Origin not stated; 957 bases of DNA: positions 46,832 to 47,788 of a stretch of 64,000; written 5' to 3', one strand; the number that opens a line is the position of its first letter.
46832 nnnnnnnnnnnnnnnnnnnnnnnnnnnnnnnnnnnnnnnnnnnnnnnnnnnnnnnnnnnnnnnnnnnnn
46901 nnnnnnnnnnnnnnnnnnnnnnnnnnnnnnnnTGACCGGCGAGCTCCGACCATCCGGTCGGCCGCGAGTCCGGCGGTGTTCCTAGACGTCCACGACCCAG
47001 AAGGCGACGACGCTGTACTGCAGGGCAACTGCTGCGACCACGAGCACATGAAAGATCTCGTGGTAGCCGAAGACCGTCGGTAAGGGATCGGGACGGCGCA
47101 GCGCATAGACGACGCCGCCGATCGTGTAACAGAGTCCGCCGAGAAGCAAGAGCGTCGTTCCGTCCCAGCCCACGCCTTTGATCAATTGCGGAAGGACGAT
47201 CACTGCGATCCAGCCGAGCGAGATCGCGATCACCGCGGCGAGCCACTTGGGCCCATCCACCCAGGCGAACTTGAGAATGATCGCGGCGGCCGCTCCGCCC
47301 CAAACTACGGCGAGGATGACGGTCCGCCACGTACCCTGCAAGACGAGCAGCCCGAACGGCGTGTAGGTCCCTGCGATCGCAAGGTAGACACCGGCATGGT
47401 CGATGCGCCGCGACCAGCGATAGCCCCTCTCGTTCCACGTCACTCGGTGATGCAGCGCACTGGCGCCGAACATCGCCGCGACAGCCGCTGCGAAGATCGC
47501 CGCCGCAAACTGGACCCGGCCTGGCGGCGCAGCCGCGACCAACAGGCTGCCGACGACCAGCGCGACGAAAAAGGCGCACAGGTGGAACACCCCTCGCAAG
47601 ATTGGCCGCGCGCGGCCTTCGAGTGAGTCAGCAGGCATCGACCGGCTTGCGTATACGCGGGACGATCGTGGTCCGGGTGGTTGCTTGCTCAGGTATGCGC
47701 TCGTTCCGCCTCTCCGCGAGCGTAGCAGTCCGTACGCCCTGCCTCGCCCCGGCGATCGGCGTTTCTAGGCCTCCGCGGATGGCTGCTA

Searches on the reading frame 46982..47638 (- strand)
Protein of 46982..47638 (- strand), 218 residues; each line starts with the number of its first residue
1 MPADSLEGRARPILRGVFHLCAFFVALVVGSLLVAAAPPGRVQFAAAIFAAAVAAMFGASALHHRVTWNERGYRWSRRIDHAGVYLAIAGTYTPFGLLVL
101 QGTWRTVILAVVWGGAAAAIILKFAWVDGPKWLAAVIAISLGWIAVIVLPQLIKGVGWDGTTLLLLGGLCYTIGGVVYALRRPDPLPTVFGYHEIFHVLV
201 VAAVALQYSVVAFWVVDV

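Call 51: search_protein_families(library=pfam, max_evalue=0.01, proteins=[window:46982-47638:-])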
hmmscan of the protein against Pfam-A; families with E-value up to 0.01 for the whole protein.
window:46982-47638:- (218 aa): 1 family
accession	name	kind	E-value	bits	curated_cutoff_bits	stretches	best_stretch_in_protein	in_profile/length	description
PF03006.26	HlyIII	-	1.8e-44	152.5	26.2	1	11-208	5-224/224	Haemolysin-III related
